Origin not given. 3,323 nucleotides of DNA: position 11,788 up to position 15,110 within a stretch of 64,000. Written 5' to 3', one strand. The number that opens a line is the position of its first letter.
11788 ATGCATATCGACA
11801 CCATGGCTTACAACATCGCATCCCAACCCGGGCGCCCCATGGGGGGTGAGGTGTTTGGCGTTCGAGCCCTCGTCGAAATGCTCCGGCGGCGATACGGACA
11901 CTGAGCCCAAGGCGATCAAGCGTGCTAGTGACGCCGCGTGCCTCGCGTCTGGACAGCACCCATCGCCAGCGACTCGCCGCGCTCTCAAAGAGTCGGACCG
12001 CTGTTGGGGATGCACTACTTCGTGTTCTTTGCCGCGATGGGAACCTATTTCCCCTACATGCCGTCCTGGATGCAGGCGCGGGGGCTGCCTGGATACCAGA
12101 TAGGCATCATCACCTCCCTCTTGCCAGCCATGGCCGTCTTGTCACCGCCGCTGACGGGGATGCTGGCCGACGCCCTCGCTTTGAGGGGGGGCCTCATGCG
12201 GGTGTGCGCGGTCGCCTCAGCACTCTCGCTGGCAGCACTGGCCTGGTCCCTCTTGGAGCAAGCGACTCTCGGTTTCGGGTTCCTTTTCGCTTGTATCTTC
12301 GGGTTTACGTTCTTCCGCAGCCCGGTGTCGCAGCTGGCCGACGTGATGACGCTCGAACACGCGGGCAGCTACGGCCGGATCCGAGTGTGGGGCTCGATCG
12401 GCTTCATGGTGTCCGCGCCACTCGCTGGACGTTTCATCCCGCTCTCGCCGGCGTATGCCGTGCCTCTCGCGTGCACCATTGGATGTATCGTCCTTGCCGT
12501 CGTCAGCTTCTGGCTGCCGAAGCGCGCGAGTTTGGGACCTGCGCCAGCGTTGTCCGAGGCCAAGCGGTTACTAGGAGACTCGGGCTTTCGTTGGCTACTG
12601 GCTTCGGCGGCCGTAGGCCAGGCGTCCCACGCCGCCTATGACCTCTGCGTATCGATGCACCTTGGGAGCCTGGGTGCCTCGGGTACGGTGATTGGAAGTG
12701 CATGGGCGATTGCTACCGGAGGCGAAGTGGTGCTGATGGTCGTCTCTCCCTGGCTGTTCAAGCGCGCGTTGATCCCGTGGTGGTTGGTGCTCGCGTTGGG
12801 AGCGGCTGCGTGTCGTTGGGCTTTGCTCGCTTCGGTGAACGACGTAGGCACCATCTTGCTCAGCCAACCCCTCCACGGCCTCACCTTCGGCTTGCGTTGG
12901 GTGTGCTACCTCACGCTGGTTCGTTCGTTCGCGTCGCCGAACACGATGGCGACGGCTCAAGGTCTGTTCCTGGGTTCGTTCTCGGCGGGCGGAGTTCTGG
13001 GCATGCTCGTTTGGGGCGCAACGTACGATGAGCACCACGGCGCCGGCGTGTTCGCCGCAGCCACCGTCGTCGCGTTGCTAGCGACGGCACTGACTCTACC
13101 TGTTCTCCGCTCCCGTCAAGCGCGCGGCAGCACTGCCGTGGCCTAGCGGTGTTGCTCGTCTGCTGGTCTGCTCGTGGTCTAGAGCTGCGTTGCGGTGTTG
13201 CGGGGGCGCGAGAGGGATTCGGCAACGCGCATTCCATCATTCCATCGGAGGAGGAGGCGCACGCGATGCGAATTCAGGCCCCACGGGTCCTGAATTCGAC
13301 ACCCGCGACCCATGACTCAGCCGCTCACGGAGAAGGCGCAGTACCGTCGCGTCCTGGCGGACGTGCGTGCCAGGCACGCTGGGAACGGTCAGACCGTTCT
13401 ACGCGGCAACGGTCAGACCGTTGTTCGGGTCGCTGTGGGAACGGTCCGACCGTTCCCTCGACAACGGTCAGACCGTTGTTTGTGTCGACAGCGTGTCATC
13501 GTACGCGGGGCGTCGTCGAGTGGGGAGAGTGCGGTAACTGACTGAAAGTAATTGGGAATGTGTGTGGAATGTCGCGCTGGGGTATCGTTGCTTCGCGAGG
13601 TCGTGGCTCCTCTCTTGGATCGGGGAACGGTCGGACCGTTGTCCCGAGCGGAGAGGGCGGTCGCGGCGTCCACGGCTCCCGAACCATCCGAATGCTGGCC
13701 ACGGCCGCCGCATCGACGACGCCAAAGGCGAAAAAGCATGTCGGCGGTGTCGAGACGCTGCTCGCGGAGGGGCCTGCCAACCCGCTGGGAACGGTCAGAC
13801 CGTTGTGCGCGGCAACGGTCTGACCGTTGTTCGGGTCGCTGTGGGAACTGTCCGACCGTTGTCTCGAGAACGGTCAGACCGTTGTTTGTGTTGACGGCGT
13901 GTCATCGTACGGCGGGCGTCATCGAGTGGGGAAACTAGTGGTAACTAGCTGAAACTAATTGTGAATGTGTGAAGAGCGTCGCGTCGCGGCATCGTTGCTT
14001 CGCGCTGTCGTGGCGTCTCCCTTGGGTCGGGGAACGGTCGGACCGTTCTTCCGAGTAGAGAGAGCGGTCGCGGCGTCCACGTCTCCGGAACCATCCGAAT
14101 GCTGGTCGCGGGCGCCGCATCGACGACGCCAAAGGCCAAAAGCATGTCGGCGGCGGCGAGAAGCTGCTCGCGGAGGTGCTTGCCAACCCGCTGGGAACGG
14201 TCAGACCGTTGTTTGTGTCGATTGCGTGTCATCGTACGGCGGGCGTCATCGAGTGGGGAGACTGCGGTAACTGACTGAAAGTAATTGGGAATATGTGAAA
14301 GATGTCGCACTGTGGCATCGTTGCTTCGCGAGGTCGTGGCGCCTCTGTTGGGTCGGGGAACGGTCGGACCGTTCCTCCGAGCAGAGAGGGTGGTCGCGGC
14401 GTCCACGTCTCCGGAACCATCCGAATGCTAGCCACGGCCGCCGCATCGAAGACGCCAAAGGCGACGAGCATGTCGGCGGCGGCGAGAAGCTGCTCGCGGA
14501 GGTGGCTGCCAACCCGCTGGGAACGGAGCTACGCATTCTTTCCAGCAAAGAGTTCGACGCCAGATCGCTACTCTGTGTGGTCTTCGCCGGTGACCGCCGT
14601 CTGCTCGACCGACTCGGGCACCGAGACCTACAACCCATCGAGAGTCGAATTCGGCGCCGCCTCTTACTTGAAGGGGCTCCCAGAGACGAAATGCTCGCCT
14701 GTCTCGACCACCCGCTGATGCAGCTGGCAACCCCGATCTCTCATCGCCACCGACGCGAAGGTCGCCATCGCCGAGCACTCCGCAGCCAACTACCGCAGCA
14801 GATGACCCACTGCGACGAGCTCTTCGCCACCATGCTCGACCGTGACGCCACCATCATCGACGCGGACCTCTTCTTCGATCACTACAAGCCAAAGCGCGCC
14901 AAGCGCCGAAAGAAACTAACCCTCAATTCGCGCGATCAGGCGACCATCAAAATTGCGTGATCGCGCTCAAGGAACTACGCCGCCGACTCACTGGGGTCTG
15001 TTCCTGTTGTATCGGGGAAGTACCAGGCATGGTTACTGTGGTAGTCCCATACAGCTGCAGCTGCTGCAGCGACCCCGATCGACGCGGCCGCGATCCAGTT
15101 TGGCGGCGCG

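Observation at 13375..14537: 1.15-kb array: three tandem ~406-bp units packed with a perfect 15-21-bp dyad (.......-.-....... x12)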

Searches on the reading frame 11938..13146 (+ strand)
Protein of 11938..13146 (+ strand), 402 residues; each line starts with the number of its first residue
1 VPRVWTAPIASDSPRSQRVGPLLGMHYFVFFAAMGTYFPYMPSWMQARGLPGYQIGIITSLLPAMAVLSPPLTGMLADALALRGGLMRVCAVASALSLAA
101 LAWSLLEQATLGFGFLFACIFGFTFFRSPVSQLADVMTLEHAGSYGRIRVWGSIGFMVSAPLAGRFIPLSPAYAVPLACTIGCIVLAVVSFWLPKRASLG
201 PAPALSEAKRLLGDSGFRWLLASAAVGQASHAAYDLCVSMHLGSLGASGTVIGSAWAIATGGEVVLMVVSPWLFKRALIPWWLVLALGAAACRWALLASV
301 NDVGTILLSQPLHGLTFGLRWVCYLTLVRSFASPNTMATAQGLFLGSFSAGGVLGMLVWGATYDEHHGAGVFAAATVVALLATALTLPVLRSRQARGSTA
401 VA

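Call 10: search_protein_families(library=pfam, proteins=[window:11938-13146:+], max_evalue=0.01)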
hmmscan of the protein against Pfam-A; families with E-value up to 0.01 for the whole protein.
window:11938-13146:+ (402 aa): 4 families
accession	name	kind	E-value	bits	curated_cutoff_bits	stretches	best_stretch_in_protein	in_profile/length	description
PF12832.13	MFS_1_like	-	5.2e-61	207.2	25.2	1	23-372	4-371/373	MFS_1 like family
PF07690.21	MFS_1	-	2.1e-15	56.9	33.4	2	27-344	5-335/347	Major Facilitator Superfamily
PF01306.25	LacY_symp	-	1.3e-13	51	24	1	24-189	13-184/413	LacY proton/sugar symporter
PF03825.22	Nuc_H_symport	-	2.1e-13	50.5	25.9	1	27-382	11-381/400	Nucleoside H+ symporter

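Call 26: find_encoding_contigs(protein=window:11938-13146:+, flank=10000, max_places=6)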
Protein window:11938-13146:+ (402 aa): no gene with exactly this product is on record in the collection.

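Call 44: find_homologous_proteins(query=window:11938-13146:+, max_evalue=1e-30)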
Query window:11938-13146:+ (402 aa): 23 proteins with E <= 1e-30 among 8000 candidates.
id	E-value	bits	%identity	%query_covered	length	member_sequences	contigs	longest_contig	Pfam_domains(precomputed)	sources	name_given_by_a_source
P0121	4.1e-236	802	99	94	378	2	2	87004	PF03825.23,PF01306.26,PF12832.14,PF07690.22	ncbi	-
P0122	1.2e-175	603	73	95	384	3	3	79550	PF03825.23,PF01306.26,PF12832.14,PF07690.22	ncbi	-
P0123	1.2e-130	455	59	94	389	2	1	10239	PF03825.23,PF01306.26,PF12832.14,PF07690.22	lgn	-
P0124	2.0e-126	441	58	92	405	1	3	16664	PF03825.23,PF01306.26,PF12832.14,PF07690.22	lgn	-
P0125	1.4e-125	438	56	96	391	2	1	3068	PF03825.23,PF01306.26,PF12832.14,PF07690.22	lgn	-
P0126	1.1e-124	435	57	89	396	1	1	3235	PF03825.23,PF01306.26,PF12832.14,PF07690.22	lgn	-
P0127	1.3e-119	418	53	95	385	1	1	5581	PF03825.23,PF01306.26,PF12832.14,PF07690.22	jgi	jgi:PPP family 3-phenylpropionic acid transporter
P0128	1.7e-117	411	52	93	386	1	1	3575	PF03825.23,PF01306.26,PF12832.14,PF07690.22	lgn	-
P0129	3.7e-117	410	55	87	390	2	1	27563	PF03825.23,PF01306.26,PF12832.14,PF07690.22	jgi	-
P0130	2.2e-104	368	49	92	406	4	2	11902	PF03825.23,PF01306.26,PF12832.14,PF07690.22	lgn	-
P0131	1.6e-102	362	50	87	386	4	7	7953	PF03825.23,PF01306.26,PF12832.14,PF07690.22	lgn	-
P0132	4.7e-88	314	44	93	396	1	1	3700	PF01306.26,PF12832.14,PF07690.22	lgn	-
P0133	2.6e-84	302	45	91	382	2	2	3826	PF03825.23,PF01306.26,PF12832.14,PF07690.22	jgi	jgi:MFS transporter, PPP family, 3-phenylpropionic acid transporter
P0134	3.2e-81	292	42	87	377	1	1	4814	PF03825.23,PF01306.26,PF12832.14,PF07690.22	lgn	-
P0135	5.3e-79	285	43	86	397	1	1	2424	PF03825.23,PF01306.26,PF12832.14,PF07690.22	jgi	-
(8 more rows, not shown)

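Call 45: find_encoding_contigs(protein=P0121, flank=10000, max_places=4)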
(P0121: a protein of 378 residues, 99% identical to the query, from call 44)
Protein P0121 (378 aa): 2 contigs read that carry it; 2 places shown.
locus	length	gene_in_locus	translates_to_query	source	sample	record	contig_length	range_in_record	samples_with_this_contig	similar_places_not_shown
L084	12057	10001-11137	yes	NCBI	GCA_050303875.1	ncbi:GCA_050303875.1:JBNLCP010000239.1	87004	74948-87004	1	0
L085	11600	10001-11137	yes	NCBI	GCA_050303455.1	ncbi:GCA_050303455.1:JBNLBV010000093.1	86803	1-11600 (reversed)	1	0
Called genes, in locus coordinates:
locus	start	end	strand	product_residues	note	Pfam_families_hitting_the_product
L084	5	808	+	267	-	PF01113:DapB_N, PF05173:DapB_C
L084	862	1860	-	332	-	PF01790:LGT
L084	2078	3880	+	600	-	PF01964:ThiC_Rad_SAM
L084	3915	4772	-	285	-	PF01430:HSP33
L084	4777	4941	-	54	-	PF03884:YacG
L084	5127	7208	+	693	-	PF02092:tRNA_synt_2f, PF05746:DALR_1 (weak)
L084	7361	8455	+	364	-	-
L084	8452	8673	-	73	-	-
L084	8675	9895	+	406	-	PF21337:Peptidase_M17_N_1, PF00883:Peptidase_M17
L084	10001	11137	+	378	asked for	PF01306:LacY_symp, PF03825:Nuc_H_symport, PF07690:MFS_1, PF12832:MFS_1_like, PF07690:MFS_1 (weak)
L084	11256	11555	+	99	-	-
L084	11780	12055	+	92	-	?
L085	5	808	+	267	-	PF01113:DapB_N, PF05173:DapB_C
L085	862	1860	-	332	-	PF01790:LGT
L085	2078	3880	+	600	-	PF01964:ThiC_Rad_SAM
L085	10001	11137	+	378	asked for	PF01306:LacY_symp, PF03825:Nuc_H_symport, PF07690:MFS_1, PF12832:MFS_1_like, PF07690:MFS_1 (weak)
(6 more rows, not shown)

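Call 46: find_encoding_contigs(protein=P0122, flank=10000, max_places=4)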
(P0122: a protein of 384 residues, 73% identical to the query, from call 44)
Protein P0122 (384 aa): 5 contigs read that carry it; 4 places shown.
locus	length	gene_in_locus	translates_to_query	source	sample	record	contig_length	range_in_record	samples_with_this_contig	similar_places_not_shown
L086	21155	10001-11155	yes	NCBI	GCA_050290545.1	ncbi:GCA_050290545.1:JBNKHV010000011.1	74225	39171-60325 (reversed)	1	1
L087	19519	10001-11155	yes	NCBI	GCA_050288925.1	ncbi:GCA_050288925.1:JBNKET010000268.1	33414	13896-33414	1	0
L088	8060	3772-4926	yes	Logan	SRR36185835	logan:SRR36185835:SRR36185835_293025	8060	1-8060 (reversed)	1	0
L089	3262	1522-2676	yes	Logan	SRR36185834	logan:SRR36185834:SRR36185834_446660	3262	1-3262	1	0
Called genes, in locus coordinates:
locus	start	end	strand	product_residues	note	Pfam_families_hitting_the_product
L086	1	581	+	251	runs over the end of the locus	PF01113:DapB_N, PF05173:DapB_C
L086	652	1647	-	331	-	PF01790:LGT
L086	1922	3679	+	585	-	PF01964:ThiC_Rad_SAM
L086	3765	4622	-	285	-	PF01430:HSP33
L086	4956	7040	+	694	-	PF02092:tRNA_synt_2f, PF05746:DALR_1 (weak)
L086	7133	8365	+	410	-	-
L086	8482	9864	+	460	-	PF21337:Peptidase_M17_N_1, PF00883:Peptidase_M17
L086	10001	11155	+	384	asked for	PF01306:LacY_symp, PF03825:Nuc_H_symport, PF07690:MFS_1, PF12832:MFS_1_like, PF07690:MFS_1 (weak)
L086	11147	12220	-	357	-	PF00155:Aminotran_1_2, PF01212:Beta_elim_lyase (faint)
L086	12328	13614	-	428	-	PF00202:Aminotran_3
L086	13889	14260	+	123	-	PF00903:Glyoxalase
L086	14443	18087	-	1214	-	PF00069:Pkinase, PF07714:PK_Tyr_Ser-Thr, PF13191:AAA_16, PF05729:NACHT (faint), PF13401:AAA_22 (faint), PF13424:TPR_12 (faint)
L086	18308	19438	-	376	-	PF02985:HEAT (faint)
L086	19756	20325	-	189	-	-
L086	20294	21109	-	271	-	PF00142:Fer4_NifH (faint), PF01656:CbiA, PF02374:ArsA_ATPase (weak), PF06564:CBP_BcsQ, PF07015:VirC1 (faint), PF09140:MipZ, PF10609:ParA, PF13614:AAA_31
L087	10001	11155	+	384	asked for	PF01306:LacY_symp, PF03825:Nuc_H_symport, PF07690:MFS_1, PF12832:MFS_1_like, PF07690:MFS_1 (weak)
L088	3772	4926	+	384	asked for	PF01306:LacY_symp, PF03825:Nuc_H_symport, PF07690:MFS_1, PF12832:MFS_1_like, PF07690:MFS_1 (weak)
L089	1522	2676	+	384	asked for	PF01306:LacY_symp, PF03825:Nuc_H_symport, PF07690:MFS_1, PF12832:MFS_1_like, PF07690:MFS_1 (weak)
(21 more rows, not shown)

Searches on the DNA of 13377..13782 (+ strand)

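Call 63: search_dna_similar(query=window:13377-13782:+, collection=plasmids, mode=distant, max_rows=10)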
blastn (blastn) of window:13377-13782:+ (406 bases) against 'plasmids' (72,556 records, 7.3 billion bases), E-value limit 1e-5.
No match.

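Call 64: search_dna_similar(query=window:13377-13782:+, collection=phages, mode=distant, max_rows=10)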
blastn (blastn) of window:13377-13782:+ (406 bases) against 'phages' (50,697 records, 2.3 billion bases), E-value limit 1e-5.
No match.

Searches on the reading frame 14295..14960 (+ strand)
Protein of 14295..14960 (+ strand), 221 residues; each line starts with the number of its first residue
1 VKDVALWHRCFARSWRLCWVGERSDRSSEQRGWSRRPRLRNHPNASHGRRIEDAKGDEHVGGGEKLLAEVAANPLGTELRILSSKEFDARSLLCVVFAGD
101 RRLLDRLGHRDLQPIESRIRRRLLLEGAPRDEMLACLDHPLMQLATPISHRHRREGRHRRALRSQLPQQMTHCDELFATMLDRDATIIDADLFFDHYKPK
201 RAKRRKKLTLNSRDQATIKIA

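Call 10: search_protein_families(library=pfam, proteins=[window:14295-14960:+], max_evalue=0.01)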
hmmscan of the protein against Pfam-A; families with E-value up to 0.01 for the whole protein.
window:14295-14960:+ (221 aa): 0 families
